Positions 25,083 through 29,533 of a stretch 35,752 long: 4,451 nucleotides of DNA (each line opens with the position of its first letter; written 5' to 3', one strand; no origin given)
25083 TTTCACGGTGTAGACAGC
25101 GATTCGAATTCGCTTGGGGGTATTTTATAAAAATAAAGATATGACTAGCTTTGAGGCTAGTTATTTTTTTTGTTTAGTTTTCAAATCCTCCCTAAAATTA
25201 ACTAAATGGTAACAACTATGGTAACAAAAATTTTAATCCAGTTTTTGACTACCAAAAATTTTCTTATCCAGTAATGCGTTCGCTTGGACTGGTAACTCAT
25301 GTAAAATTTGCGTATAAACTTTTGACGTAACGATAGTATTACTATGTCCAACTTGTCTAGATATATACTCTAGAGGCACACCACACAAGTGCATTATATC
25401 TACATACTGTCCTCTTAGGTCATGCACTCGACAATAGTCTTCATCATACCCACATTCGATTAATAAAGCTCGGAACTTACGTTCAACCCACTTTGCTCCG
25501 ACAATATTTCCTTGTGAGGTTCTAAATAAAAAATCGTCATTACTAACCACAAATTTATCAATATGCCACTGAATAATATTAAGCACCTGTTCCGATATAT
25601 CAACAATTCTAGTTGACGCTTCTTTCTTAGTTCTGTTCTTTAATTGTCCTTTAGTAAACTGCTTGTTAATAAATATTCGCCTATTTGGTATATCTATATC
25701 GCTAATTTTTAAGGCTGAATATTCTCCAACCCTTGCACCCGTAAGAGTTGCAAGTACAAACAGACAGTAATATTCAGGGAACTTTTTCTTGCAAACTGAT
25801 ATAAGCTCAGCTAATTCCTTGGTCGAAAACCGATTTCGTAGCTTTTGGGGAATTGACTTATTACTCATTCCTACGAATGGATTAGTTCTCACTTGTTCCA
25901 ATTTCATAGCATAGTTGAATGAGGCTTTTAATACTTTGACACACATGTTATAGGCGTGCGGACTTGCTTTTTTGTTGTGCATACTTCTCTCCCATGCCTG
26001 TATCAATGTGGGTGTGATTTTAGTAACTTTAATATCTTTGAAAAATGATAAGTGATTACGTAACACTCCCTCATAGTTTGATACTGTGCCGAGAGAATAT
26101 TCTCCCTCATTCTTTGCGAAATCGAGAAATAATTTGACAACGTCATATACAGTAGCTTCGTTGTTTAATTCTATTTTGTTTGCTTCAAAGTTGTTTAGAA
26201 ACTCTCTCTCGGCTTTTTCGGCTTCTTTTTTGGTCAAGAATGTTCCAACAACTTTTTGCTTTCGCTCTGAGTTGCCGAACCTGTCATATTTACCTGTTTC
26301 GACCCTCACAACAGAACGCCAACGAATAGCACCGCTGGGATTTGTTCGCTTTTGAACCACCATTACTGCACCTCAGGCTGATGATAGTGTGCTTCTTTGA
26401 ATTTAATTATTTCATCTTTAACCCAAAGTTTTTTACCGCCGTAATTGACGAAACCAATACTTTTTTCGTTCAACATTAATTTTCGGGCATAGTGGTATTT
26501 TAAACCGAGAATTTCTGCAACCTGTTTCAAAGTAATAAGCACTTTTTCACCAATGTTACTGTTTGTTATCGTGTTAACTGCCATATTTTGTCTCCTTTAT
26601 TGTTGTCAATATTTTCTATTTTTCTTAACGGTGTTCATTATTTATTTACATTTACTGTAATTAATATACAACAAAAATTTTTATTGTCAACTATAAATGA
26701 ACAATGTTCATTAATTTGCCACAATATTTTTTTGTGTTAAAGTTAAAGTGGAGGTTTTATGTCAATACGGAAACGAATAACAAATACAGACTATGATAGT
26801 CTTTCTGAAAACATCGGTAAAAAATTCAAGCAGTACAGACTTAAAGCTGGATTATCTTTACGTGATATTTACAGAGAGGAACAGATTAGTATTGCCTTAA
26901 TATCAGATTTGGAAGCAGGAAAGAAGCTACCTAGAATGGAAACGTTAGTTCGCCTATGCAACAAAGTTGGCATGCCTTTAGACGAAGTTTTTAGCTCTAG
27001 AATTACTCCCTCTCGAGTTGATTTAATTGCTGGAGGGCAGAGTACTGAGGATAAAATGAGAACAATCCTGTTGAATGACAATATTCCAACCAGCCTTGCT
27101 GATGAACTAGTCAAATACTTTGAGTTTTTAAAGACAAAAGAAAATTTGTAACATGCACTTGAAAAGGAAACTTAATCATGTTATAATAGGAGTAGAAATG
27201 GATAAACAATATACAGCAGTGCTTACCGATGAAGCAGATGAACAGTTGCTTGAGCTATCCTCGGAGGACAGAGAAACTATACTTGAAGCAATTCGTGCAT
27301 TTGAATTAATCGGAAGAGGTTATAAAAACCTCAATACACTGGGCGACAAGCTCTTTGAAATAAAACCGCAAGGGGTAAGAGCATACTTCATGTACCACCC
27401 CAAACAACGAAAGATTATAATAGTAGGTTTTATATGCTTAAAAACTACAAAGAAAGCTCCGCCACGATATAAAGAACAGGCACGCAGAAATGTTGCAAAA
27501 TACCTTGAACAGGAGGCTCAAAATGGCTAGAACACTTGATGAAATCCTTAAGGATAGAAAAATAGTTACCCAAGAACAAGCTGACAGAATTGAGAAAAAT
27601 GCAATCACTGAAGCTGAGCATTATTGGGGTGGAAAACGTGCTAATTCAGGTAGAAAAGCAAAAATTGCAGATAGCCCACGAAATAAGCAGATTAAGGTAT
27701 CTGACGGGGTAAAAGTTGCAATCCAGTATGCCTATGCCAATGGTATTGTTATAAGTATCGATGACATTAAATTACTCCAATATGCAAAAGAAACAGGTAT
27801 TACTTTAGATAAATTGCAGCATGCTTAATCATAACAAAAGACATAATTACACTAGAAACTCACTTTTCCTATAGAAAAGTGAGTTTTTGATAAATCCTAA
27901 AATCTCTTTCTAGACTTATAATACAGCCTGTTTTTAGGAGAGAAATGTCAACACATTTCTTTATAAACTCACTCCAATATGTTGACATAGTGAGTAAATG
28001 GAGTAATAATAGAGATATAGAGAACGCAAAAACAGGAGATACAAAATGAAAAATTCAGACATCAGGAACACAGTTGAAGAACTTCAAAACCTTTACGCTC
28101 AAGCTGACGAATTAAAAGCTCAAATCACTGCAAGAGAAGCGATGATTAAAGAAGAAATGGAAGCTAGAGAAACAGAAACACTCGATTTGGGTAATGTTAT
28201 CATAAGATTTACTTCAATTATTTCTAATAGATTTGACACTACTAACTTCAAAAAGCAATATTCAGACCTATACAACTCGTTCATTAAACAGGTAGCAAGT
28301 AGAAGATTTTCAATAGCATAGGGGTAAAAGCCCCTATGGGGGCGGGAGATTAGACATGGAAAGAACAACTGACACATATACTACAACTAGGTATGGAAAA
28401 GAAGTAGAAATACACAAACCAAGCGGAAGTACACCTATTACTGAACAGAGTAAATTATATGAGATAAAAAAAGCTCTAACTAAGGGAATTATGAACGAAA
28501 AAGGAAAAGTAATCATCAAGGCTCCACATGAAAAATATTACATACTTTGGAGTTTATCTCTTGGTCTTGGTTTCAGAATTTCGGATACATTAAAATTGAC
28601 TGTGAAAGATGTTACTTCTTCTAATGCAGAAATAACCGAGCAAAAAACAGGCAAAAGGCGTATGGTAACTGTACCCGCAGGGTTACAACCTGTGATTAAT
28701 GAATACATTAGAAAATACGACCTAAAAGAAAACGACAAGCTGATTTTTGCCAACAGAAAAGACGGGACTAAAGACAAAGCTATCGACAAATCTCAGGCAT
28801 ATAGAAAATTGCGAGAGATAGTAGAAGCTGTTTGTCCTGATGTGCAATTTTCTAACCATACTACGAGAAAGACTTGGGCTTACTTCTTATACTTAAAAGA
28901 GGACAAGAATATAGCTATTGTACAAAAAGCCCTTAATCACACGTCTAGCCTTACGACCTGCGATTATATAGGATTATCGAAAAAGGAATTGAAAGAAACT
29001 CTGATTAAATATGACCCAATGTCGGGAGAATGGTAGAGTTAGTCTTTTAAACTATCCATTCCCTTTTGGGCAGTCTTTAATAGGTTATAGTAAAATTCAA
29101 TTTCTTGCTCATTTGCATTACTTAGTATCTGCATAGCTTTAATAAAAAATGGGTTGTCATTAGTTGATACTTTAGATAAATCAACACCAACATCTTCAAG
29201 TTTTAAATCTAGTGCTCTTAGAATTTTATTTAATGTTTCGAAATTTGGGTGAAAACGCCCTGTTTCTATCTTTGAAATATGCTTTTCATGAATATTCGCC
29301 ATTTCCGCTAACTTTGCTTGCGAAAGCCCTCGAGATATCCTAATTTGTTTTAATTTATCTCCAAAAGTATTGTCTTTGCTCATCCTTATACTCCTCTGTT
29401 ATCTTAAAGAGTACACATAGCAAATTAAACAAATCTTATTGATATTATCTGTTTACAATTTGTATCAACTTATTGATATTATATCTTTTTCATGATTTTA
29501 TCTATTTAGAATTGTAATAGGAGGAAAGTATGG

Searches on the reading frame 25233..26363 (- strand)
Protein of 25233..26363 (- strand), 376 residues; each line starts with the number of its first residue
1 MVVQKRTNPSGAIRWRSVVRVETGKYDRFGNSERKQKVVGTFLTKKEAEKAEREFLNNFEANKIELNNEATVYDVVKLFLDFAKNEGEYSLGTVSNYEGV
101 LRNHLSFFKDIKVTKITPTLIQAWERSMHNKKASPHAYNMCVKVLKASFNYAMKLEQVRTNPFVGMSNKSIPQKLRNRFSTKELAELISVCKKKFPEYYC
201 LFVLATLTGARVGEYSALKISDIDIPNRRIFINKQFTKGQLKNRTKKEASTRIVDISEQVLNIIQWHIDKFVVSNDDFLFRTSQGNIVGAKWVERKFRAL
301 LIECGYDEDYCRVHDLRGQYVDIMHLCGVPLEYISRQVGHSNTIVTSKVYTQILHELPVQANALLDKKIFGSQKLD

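Call 6: search_protein_families(library=pfam, proteins=[window:25233-26363:-], max_evalue=1)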
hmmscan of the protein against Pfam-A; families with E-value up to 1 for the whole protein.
window:25233-26363:- (376 aa): 8 families
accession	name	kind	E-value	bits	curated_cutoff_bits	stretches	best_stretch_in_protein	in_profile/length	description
PF00589.27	Phage_integrase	-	9.9e-18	64.9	27.1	1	178-353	2-168/172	Phage integrase family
PF13102.12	Phage_int_SAM_5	-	2.5e-07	31.4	22.3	1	77-164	7-94/98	Phage integrase SAM-like domain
PF14657.12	Arm-DNA-bind_4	-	4.3e-07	29.8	22.3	1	23-63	8-46/47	Arm DNA-binding domain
PF14659.12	Phage_int_SAM_3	-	0.00016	22.3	22.6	1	88-124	16-53/58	Phage integrase, N-terminal SAM-like domain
PF07404.17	TEBP_beta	-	0.00019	21.6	26.6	1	229-278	34-84/140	Telomere-binding protein beta subunit (TEBP beta)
PF02899.23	Phage_int_SAM_1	-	0.00024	21.8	22.3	1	77-153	2-80/83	Phage integrase, N-terminal SAM-like domain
PF20807.2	VP5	-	0.12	12.5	22.4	1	56-102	89-135/195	Viral structural protein 5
PF22946.1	SPEF2_D5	-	0.2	12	27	0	45-90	65-110/134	CPC1/SPEF2 domain D5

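Call 7: search_protein_families(library=phrogs, proteins=[window:25233-26363:-], max_evalue=1)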
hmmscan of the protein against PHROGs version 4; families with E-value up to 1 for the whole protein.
window:25233-26363:- (376 aa): 10 families
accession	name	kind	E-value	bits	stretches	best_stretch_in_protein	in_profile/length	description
phrog_1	-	integration and excision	5.6e-64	218.5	1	6-370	115-452/611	integrase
phrog_216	-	integration and excision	4.8e-28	99.1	1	135-356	12-227/301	integrase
phrog_7685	-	integration and excision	5.6e-08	33.6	1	239-365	116-235/240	integrase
phrog_5830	-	integration and excision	1.2e-05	25.7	1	143-266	70-188/318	integrase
phrog_26960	-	unknown function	1.7e-05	26.1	1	32-127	29-125/146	-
phrog_23783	-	integration and excision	0.00015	22.8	1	30-167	24-153/162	integrase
phrog_7244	-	integration and excision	0.00055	20.3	1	109-235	116-233/263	integrase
phrog_23271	-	unknown function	0.0052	17.7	1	314-357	12-54/67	-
phrog_3002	-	unknown function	0.093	14.1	1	33-68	12-48/65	-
phrog_34557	-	integration and excision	0.11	13.2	1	283-359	100-172/183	integrase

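Call 40: find_related_loci(query=window:25233-26363:-, collection=genome_contigs, flank=10000)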
Query window:25233-26363:- (376 aa) in genome_contigs; peptide patterns used: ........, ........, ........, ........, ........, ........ (x = any residue, [..] = any of these).
599 stretches matched a pattern (row limit reached: there are more); 9 encode a relative of the query (tblastn E <= 1e-3); 9 distinct loci.
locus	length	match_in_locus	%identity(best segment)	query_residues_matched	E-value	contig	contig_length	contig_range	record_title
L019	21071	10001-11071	57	15-371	5e-150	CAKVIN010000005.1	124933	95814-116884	MAG: uncultured Candidatus Melainabacteria bacterium isolate REFINED_METABAT215_TOP10_CONTIGS_1500_ASSEMBLY_K77_MERGED__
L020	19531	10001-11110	56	1-370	4e-137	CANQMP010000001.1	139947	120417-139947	MAG: Candidatus Gastranaerophilales bacterium isolate Lapin-012__bin75 genome assembly, contig: Lapin-012__NODE_184_leng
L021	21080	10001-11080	54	15-372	3e-131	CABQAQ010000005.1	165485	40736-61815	MAG TPA_asm: uncultured bacterium isolate MGYG-HGUT-00408 genome assembly, contig: GUT_GENOME009245_5, whole genome shot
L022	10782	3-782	54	111-371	3e-92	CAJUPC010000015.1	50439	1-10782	MAG TPA_asm: Candidatus Gastranaerophilales bacterium isolate MGBC145961 genome assembly, contig: MGBC145961.15, whole g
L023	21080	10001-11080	53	14-371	5e-130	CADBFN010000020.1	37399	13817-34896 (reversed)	uncultured bacterium isolate RUG13924 genome assembly, contig: RUG13924_asm_20, whole genome shotgun sequence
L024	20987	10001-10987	24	42-364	7e-10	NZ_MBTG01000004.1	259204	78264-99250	Paenibacillus ferrarius strain CY1 CY1_scaffold12, whole genome shotgun sequence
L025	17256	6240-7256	23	32-370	6e-7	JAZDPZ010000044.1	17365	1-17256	MAG: bacterium isolate MEGAHIT-group-0.93 k141_15528227, whole genome shotgun sequence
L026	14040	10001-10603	26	32-225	6e-7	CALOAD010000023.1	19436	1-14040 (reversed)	MAG: Candidatus Gastranaerophilales bacterium isolate LOGT_bin.0241 genome assembly, contig: contig_43665, whole genome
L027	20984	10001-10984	23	25-356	9e-6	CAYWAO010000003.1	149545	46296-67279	MAG TPA_asm: uncultured Cryptobacterium sp. isolate SRP141132_co4_319 genome assembly, contig: NODE_24_length_149545_cov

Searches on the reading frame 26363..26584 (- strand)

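Call 51: search_protein_families(library=pfam, proteins=[window:26363-26584:-], max_evalue=0.1)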
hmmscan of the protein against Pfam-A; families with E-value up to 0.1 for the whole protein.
window:26363-26584:- (73 aa): 2 families
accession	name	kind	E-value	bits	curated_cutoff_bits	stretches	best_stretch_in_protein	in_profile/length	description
PF12728.13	HTH_17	-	0.00063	20.4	27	1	16-66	1-50/51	Helix-turn-helix domain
PF05339.17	DUF739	-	0.062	13.9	27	1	21-61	11-50/69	Protein of unknown function (DUF739)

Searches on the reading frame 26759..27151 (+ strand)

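Call 51: search_protein_families(library=pfam, proteins=[window:26759-27151:+], max_evalue=0.1)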
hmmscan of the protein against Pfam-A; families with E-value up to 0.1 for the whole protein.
window:26759-27151:+ (130 aa): 5 families
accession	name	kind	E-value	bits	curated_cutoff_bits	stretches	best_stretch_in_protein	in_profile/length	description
PF12844.13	HTH_19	-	1.2e-09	38.3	30.2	1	20-78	1-59/64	Helix-turn-helix domain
PF13560.12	HTH_31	-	2e-08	34.9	27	1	20-76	3-60/64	Helix-turn-helix domain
PF01381.28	HTH_3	-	1.2e-07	32.1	23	1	24-76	2-54/55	Helix-turn-helix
PF13413.12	HTH_25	-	0.013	15.7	24.6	1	24-54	3-33/62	Helix-turn-helix domain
PF13443.12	HTH_26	-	0.025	15.3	22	1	26-78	5-58/63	Cro/C1-type HTH DNA-binding domain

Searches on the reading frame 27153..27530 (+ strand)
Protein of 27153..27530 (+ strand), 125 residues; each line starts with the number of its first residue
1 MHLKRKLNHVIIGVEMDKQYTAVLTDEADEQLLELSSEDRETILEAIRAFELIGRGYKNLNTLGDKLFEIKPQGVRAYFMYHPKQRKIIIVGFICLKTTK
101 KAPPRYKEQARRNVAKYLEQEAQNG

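Call 45: search_protein_families(library=padloc, proteins=[window:27153-27530:+], max_evalue=1)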
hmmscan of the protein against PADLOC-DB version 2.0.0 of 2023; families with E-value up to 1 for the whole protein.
window:27153-27530:+ (125 aa): 0 families

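Call 46: search_protein_families(library=ncbifam, proteins=[window:27153-27530:+], max_evalue=1)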
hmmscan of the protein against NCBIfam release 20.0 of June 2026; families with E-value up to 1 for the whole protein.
window:27153-27530:+ (125 aa): 1 family
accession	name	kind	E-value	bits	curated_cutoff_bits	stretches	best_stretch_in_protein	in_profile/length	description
NF033480.1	bifunc_MprF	equivalog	0.11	10.7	600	1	35-92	518-575/841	bifunctional lysylphosphatidylglycerol flippase/synthetase MprF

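Call 51: search_protein_families(library=pfam, proteins=[window:27153-27530:+], max_evalue=0.1)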
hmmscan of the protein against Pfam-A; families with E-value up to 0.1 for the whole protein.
window:27153-27530:+ (125 aa): 2 families
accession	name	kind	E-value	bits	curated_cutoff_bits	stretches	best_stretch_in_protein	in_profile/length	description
PF05973.20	Gp49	-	7.4e-07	29.6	23.9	1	31-113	2-88/90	Phage derived protein Gp49-like (DUF891)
PF12037.13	ATAD3_N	-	0.0067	16.2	25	1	25-68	183-227/265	ATPase family AAA domain-containing protein 3, N-terminal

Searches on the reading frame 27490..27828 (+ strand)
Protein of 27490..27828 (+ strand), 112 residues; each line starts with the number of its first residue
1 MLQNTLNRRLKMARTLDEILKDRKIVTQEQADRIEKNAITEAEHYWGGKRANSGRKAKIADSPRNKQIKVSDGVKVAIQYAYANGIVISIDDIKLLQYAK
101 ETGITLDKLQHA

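Call 45: search_protein_families(library=padloc, proteins=[window:27490-27828:+], max_evalue=1)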
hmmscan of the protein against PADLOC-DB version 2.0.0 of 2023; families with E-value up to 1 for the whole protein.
window:27490-27828:+ (112 aa): 0 families

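Call 46: search_protein_families(library=ncbifam, proteins=[window:27490-27828:+], max_evalue=1)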
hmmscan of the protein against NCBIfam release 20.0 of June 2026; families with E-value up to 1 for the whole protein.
window:27490-27828:+ (112 aa): 0 families

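Call 51: search_protein_families(library=pfam, proteins=[window:27490-27828:+], max_evalue=0.1)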
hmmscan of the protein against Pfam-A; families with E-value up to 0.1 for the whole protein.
window:27490-27828:+ (112 aa): 1 family
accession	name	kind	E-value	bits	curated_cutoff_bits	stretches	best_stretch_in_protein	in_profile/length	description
PF05103.18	DivIVA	-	0.015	15.7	28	1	4-46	49-91/131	DivIVA protein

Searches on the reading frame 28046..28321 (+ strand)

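Call 7: search_protein_families(library=phrogs, proteins=[window:28046-28321:+], max_evalue=1)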
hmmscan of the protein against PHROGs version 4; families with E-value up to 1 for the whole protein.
window:28046-28321:+ (91 aa): 8 families
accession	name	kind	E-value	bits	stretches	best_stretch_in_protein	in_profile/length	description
phrog_434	-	DNA, RNA and nucleotide metabolism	1.1e-11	45.6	1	5-90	273-361/372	RecE-like recombination exonuclease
phrog_6244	-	unknown function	3.7e-11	44.5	1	6-90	17-105/107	-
phrog_1956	-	unknown function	2.5e-09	38.2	1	4-90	5-90/93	-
phrog_18102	-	unknown function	0.0028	19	1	4-42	27-64/123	-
phrog_2480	-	unknown function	0.0074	17.4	1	5-70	23-92/152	-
phrog_15748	-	unknown function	0.026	15.5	1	6-47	12-53/134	-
phrog_2468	-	head and packaging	0.057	13.9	1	9-85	23-100/303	head morphogenesis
phrog_17445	-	unknown function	0.29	12.1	1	18-48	14-43/67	-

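Call 45: search_protein_families(library=padloc, proteins=[window:28046-28321:+], max_evalue=1)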
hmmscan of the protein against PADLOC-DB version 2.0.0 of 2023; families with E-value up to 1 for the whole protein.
window:28046-28321:+ (91 aa): 0 families

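Call 46: search_protein_families(library=ncbifam, proteins=[window:28046-28321:+], max_evalue=1)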
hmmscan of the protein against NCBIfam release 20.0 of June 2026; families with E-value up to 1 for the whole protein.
window:28046-28321:+ (91 aa): 2 families
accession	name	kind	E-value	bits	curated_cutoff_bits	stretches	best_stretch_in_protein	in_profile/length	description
NF046085.1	XrtY_assoc_Gly1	equivalog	0.025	13.4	400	1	18-81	323-386/387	XrtY-associated glycosyltransferase XYAG1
NF033542.1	transpos_IS110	equivalog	0.11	11.6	140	1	9-44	182-217/343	IS110 family RNA-guided transposase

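Call 51: search_protein_families(library=pfam, proteins=[window:28046-28321:+], max_evalue=0.1)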
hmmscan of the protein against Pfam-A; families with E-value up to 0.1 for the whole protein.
window:28046-28321:+ (91 aa): 6 families
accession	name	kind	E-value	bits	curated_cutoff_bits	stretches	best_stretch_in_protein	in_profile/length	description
PF14301.12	DUF4376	-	0.013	16.4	25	1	2-45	58-101/106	Domain of unknown function (DUF4376)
PF09762.14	CCDC93_CC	-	0.024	14.1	30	1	5-44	198-237/429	CCDC93 coiled-coil domain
PF23984.1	DUF7307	-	0.045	14.1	27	1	9-56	12-61/129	Pam3 gp33-like protein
PF10500.14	SR-25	-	0.048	13.7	40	1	20-42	150-172/226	Nuclear RNA-splicing-associated protein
PF13369.12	Transglut_core2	-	0.055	13.4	23.5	1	24-90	4-66/155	Transglutaminase-like superfamily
PF13949.11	ALIX_LYPXL_bnd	-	0.057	13.1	30.8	1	3-85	132-209/295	ALIX V-shaped domain binding to HIV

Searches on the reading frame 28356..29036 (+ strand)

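Call 6: search_protein_families(library=pfam, proteins=[window:28356-29036:+], max_evalue=1)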
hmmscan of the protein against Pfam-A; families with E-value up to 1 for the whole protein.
window:28356-29036:+ (226 aa): 2 families
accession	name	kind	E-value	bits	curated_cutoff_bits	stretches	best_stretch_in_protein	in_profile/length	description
PF00589.27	Phage_integrase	-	1.6e-17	64.3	27.1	1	59-209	17-170/172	Phage integrase family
PF09703.15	Cas_Csa4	-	0.055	13.2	25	1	79-127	109-160/355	CRISPR-associated protein (Cas_Csa4)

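Call 7: search_protein_families(library=phrogs, proteins=[window:28356-29036:+], max_evalue=1)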
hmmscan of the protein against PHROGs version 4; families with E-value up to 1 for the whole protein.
window:28356-29036:+ (226 aa): 6 families
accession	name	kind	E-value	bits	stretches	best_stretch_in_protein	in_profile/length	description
phrog_216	-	integration and excision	3.7e-34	119.2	1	27-216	54-233/301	integrase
phrog_1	-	integration and excision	2.1e-18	68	1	54-224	280-452/611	integrase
phrog_7269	-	integration and excision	1.1e-10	42.3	1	146-218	7-80/89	integrase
phrog_33597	-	unknown function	0.0035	18.4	1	192-220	38-65/70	-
phrog_10999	-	unknown function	0.034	15.8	0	5-57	18-70/100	-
phrog_29556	-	unknown function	0.073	14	1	110-127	22-39/47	-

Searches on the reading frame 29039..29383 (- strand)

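Call 6: search_protein_families(library=pfam, proteins=[window:29039-29383:-], max_evalue=1)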
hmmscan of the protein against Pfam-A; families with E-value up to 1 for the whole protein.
window:29039-29383:- (114 aa): 11 families
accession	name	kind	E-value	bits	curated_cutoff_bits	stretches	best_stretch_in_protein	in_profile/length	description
PF01381.28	HTH_3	-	2.5e-15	56.7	23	1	11-64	1-54/55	Helix-turn-helix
PF12844.13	HTH_19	-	2.3e-11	43.9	30.2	1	8-62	1-55/64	Helix-turn-helix domain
PF13560.12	HTH_31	-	1.3e-10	41.9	27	1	7-63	2-59/64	Helix-turn-helix domain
PF13443.12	HTH_26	-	7.1e-10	39.4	22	1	10-65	1-57/63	Cro/C1-type HTH DNA-binding domain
PF13413.12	HTH_25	-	2e-05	24.8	24.6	1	11-44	2-35/62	Helix-turn-helix domain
PF21716.3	dnstrm_HI1420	-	0.0018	18.6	27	1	14-63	40-87/90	Probable addiction module antidote protein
PF13744.12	HTH_37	-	0.02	15.1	27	1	17-62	29-75/80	Helix-turn-helix domain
PF04225.17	LysM_OapA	-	0.026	15.1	22.3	0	49-79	11-40/85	Opacity-associated protein A LysM-like domain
PF05269.17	Phage_CII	-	0.061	14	21.3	0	20-51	24-54/91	Bacteriophage CII protein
PF00157.23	Pou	-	0.16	12.4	27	1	6-44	8-47/72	Pou domain - N-terminal to homeobox domain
PF08133.16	Nuclease_act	-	0.32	11.6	25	0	91-104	6-19/26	Anticodon nuclease activator family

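Call 7: search_protein_families(library=phrogs, proteins=[window:29039-29383:-], max_evalue=1)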
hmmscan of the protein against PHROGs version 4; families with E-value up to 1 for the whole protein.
window:29039-29383:- (114 aa): 43 families (the best 25 are shown)
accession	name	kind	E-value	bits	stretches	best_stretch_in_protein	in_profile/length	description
phrog_3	-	transcription regulation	1.9e-14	55.3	1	2-73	84-153/430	transcriptional repressor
phrog_5823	-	transcription regulation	1.9e-12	48.1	1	3-65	3-66/404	transcriptional regulator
phrog_8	-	transcription regulation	4.2e-12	47.2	1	2-60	72-130/346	transcriptional regulator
phrog_2439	-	transcription regulation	1e-11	45.3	1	6-62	7-63/367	transcriptional regulator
phrog_4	-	transcription regulation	1.7e-11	44.7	1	5-111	135-226/400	transcriptional repressor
phrog_1373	-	transcription regulation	5.5e-11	43.7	1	7-64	64-121/166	transcriptional regulator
phrog_2967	-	transcription regulation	2.7e-08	34.6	1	3-106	7-106/225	transcriptional regulator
phrog_38027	-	transcription regulation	3.4e-08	34.6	1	8-61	70-123/143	transcriptional repressor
phrog_7241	-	transcription regulation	1.2e-06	29.5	1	10-64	65-119/122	transcriptional regulator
phrog_4268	-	transcription regulation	1.5e-06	29.3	1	6-63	35-90/96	transcriptional repressor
phrog_2328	-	transcription regulation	1.5e-06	29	1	5-64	14-73/128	transcriptional repressor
phrog_147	-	transcription regulation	2.1e-06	29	1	6-55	4-54/100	transcriptional regulator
phrog_3642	-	DNA, RNA and nucleotide metabolism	8.4e-06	26.6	1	9-59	10-61/79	HTH DNA binding protein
phrog_2104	-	unknown function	1.1e-05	26.6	1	10-54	43-87/103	-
phrog_1468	-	transcription regulation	7.6e-05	23.3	1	3-59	4-59/67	transcriptional repressor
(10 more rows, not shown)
